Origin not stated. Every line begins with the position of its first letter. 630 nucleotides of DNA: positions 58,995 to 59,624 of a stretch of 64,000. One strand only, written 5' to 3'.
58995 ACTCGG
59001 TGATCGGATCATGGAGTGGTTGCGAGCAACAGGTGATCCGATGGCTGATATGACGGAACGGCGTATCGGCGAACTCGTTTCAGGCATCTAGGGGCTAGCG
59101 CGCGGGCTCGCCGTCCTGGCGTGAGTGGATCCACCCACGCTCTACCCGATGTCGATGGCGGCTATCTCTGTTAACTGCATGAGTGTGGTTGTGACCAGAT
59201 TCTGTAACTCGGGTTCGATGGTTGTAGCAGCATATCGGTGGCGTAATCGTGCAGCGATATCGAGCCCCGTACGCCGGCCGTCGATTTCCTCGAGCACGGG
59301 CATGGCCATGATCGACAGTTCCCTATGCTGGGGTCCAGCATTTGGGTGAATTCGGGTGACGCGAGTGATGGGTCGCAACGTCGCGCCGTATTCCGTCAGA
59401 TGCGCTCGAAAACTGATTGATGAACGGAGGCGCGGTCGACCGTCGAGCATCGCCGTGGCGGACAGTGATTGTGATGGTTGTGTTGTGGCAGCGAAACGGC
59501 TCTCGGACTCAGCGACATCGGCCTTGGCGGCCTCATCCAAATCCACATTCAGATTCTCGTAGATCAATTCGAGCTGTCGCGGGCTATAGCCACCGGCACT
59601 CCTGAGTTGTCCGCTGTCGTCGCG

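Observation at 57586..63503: Paired paralogous Cys-type sulfatases flanking a flavin-halogenase-family gene and an unknown protein, inserted in a sugar ABC transporter locus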

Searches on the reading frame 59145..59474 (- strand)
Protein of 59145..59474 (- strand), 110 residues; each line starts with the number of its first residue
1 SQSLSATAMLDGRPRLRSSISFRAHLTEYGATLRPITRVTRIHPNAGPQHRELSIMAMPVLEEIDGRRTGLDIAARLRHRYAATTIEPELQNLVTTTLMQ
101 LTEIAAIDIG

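Call 39: search_protein_families(library=pfam, alignment_id=A4, max_evalue=10)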
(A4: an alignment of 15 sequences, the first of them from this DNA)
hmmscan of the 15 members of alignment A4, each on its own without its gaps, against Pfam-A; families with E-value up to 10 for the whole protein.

A. member 1, seq(110 aa): 2 families
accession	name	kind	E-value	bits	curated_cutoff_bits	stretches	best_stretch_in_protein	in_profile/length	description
PF05402.18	PqqD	-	0.0038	18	23.4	1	56-103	18-63/67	Coenzyme PQQ synthesis protein D (PqqD)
PF03020.21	LEM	-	0.099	12.7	24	1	23-41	11-29/40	LEM domain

B. families by the number of members that match (of 15 scanned): 5 families
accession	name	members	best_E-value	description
PF05402.18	PqqD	10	0.00046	Coenzyme PQQ synthesis protein D (PqqD)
PF21782.3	PKMT_2nd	3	0.0078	PKMT, C-terminal winged helix domain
PF21475.2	PaaA-like_N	2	0.0034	PaaA-like, N-terminal domain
PF17003.11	Actin_micro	1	0.068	Putative actin-like family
PF03020.21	LEM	1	0.099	LEM domain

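Call 40: search_solved_structures(query=A4, max_evalue=10, show_alignments=3)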
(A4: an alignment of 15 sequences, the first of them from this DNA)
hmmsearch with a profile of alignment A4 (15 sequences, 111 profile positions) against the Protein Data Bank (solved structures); distinct sequences matched with E-value up to 10: 13.
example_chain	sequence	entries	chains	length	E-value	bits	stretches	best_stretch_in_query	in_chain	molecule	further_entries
8hkr_A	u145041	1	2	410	0.0002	24.3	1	54-110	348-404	Protein lysine methyltransferase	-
5sxy_A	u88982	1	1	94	0.00038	23.4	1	47-108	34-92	Bifunctional coenzyme PQQ synthesis protein C/D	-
5vrd_D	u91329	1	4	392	0.0049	19.8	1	47-108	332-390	Bifunctional coenzyme PQQ synthesis protein C/D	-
3g2b_A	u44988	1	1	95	0.012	18.6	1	51-108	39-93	Coenzyme PQQ synthesis protein D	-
9x1l_G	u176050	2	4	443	0.18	14.8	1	60-102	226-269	5'-3' nuclease, encoded next to Rad50 and Mre11 homologs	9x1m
9x1n_G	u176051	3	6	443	0.18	14.8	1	60-102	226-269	5'-3' nuclease, encoded next to Rad50 and Mre11 homologs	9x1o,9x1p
8cws_A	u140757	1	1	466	0.36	13.8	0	68-103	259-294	F4132-2 Chain A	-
4aih_A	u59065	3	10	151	0.41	13.6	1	40-79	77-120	TRANSCRIPTIONAL REGULATOR SLYA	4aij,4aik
5vgz_E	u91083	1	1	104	1.1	12.3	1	63-109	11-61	26S proteasome regulatory subunit 10B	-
8cwy_A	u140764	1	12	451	1.1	12.2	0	68-103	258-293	T32-15-1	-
7mwr_B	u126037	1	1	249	1.2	12.1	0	72-102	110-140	LHD101B4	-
5cwb_A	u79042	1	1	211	1.5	11.9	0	69-102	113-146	Designed helical repeat protein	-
5doo_A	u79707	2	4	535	2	11.4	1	52-95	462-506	protein lysine methyltransferase 2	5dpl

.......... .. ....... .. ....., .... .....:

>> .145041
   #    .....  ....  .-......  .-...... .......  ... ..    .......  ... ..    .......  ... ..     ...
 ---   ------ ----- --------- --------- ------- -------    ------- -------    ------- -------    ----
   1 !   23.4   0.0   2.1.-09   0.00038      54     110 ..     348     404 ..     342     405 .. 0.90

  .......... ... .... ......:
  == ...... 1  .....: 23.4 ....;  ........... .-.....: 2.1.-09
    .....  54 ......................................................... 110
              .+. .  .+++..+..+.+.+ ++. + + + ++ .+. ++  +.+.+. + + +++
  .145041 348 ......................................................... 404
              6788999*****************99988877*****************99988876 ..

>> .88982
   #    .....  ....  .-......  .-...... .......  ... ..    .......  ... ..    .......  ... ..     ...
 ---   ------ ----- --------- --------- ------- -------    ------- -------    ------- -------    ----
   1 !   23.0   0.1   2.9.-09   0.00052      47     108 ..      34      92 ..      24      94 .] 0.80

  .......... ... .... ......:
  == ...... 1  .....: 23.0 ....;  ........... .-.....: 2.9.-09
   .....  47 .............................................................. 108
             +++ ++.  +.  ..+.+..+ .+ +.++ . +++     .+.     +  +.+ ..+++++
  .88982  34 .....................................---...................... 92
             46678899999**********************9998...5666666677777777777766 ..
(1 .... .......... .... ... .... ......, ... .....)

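Call 70: search_protein_representatives(alignment_id=A4)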
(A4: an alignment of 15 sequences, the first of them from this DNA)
Query: 15 sequences, 111 profile positions. Proteins with E-value up to 0.001 (for the whole library): 37; up to 1e-10: 13; up to 1e-30: 0. The best 37 are listed.
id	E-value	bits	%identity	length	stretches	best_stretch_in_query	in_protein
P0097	2.9e-30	120.4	-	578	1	2-110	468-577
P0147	6.2e-27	109.7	-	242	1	3-110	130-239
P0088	7.1e-27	109.5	-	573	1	2-110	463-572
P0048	1.8e-24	101.8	-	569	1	3-110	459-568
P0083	2.7e-22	94.7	-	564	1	4-111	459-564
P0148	8.4e-20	86.7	-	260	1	6-110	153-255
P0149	1.0e-17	80.0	-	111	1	11-110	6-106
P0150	1.9e-15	72.7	-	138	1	13-110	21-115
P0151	2.1e-15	72.6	-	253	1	3-86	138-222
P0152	2.8e-15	72.2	-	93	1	26-110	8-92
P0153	6.1e-13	64.6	-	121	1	7-82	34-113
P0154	1.3e-11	60.4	-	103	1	35-93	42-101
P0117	1.6e-11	60.0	-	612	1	7-85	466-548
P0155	2.0e-07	46.9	-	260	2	48-109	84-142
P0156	7.5e-07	45.0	-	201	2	48-110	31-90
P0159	6.2e-06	42.1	-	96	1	8-100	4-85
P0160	6.0e-05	38.9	-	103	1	43-109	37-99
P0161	1.3e-04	37.8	-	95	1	51-110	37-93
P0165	2.4e-04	37.0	-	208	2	49-109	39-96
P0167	3.0e-04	36.7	-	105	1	50-111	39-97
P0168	3.4e-04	36.5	-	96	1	53-110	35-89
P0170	3.6e-04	36.4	-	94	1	51-109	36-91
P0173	4.6e-04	36.0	-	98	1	52-109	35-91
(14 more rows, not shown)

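Call 71: search_protein_families(library=pfam, proteins=[P0155, P0156, P0159, P0160, P0161, P0165, P0167, P0168, P0170, P0173], max_evalue=0.01)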
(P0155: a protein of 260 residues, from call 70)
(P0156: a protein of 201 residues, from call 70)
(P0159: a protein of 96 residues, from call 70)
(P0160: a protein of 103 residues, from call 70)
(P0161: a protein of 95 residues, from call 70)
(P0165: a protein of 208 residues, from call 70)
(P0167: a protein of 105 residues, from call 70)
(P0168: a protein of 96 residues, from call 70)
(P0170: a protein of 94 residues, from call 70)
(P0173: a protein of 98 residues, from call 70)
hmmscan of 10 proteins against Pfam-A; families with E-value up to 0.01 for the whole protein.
P0155 (260 aa): 3 families
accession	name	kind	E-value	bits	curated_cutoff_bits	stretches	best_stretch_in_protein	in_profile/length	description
PF05402.18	PqqD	-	1e-26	93.5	23.4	2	175-235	6-66/67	Coenzyme PQQ synthesis protein D (PqqD)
PF21782.3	PKMT_2nd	-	7.8e-08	33.1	27.8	1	177-222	23-68/98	PKMT, C-terminal winged helix domain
PF20060.4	DUF6459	-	7e-05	23.6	27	0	187-221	10-44/105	Family of unknown function (DUF6459)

P0156 (201 aa): 2 families
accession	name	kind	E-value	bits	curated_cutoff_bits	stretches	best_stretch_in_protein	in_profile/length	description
PF05402.18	PqqD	-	3.7e-27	94.9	23.4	2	27-88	6-67/67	Coenzyme PQQ synthesis protein D (PqqD)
PF21782.3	PKMT_2nd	-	0.0085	16.9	27.8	0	129-174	29-74/98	PKMT, C-terminal winged helix domain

P0159 (96 aa): 3 families
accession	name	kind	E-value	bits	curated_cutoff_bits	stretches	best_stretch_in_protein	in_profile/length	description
PF05402.18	PqqD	-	9.6e-17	61.5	23.4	1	27-86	3-64/67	Coenzyme PQQ synthesis protein D (PqqD)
PF21782.3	PKMT_2nd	-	0.0014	19.4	27.8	1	31-88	24-81/98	PKMT, C-terminal winged helix domain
PF22106.1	NGO1945_C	-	0.0087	16.9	27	0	35-83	42-92/93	NGO1945 C-terminal domain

P0160 (103 aa): 1 family
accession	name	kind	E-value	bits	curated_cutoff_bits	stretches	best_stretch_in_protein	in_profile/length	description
PF05402.18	PqqD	-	1.5e-18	67.3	23.4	1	32-98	1-67/67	Coenzyme PQQ synthesis protein D (PqqD)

P0161 (95 aa): 2 families
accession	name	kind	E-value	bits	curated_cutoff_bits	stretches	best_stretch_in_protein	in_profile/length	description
PF05402.18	PqqD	-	2.7e-17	63.3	23.4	1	29-91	3-67/67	Coenzyme PQQ synthesis protein D (PqqD)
PF21782.3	PKMT_2nd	-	7.2e-05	23.6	27.8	1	10-74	2-65/98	PKMT, C-terminal winged helix domain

P0165 (208 aa): 3 families
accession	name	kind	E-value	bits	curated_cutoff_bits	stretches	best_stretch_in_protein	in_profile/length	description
PF05402.18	PqqD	-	1.5e-29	102.6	23.4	2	137-202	3-67/67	Coenzyme PQQ synthesis protein D (PqqD)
PF16007.11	DUF4777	-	0.0029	18.2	34.4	0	166-202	22-57/66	Domain of unknown function (DUF4777)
PF21782.3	PKMT_2nd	-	0.0057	17.5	27.8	0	151-178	32-59/98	PKMT, C-terminal winged helix domain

P0167 (105 aa): 1 family
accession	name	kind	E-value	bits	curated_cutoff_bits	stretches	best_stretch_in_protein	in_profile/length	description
PF05402.18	PqqD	-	3.6e-12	46.9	23.4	1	31-92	4-65/67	Coenzyme PQQ synthesis protein D (PqqD)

P0168 (96 aa): 2 families
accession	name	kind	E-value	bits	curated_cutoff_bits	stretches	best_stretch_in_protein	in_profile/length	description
PF05402.18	PqqD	-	3.3e-14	53.4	23.4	1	34-87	14-67/67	Coenzyme PQQ synthesis protein D (PqqD)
PF16007.11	DUF4777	-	0.0015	19.1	34.4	1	51-88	21-58/66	Domain of unknown function (DUF4777)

P0170 (94 aa): 2 families
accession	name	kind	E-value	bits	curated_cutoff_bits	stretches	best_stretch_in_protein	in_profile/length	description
PF05402.18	PqqD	-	8.2e-14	52.1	23.4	1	29-90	6-67/67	Coenzyme PQQ synthesis protein D (PqqD)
PF21782.3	PKMT_2nd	-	0.0072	17.1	27.8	1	38-77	30-69/98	PKMT, C-terminal winged helix domain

P0173 (98 aa): 3 families
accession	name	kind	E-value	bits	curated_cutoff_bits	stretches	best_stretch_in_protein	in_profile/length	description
PF05402.18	PqqD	-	1.9e-17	63.8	23.4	1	24-90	3-67/67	Coenzyme PQQ synthesis protein D (PqqD)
PF21782.3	PKMT_2nd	-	0.0016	19.3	27.8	1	35-63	29-57/98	PKMT, C-terminal winged helix domain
PF24410.1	wHTH-HSP90_Na-assoc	-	0.0019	18.9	23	0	65-89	31-55/55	wHTH-Hsp90_Na associated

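Call 82: search_solved_structures(query=A5, max_evalue=10, show_alignments=0)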
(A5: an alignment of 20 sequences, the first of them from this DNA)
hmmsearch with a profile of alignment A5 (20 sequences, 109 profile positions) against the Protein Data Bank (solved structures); distinct sequences matched with E-value up to 10: 20.
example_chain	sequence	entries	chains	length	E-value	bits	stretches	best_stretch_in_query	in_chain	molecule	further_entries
5sxy_A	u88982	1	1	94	1.5e-11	47.5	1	12-107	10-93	Bifunctional coenzyme PQQ synthesis protein C/D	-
5vrd_D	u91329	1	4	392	1.3e-10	44.4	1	12-107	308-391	Bifunctional coenzyme PQQ synthesis protein C/D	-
3g2b_A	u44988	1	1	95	4.8e-10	42.6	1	8-106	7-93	Coenzyme PQQ synthesis protein D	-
6jx3_B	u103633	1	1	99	0.00063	22.9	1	27-104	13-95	TfuB1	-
8hkr_A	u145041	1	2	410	0.0013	21.9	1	54-108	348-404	Protein lysine methyltransferase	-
9x90_B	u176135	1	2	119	0.076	16.2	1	69-107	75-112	Lasso peptide biosynthesis PqqD family chaperone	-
5ff5_A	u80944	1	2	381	0.1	15.8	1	58-96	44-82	PaaA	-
5v1u_A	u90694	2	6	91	0.12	15.6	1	59-107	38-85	TbiB1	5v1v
9x8z_B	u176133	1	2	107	0.13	15.4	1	67-108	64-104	PqqD family protein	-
5cwh_A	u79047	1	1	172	0.2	14.9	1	70-103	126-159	Designed helical repeat protein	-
4aih_A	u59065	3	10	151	0.38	14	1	38-77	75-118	TRANSCRIPTIONAL REGULATOR SLYA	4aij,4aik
9x1l_G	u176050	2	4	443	0.41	13.9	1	58-100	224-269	5'-3' nuclease, encoded next to Rad50 and Mre11 homologs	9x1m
9x1n_G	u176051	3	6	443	0.41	13.9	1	58-100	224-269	5'-3' nuclease, encoded next to Rad50 and Mre11 homologs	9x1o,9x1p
5apw_A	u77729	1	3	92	0.67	13.2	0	74-102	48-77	GENERAL CONTROL PROTEIN GCN4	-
1cf7_B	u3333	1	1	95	0.79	12.9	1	55-106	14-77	PROTEIN (TRANSCRIPTION FACTOR DP-2)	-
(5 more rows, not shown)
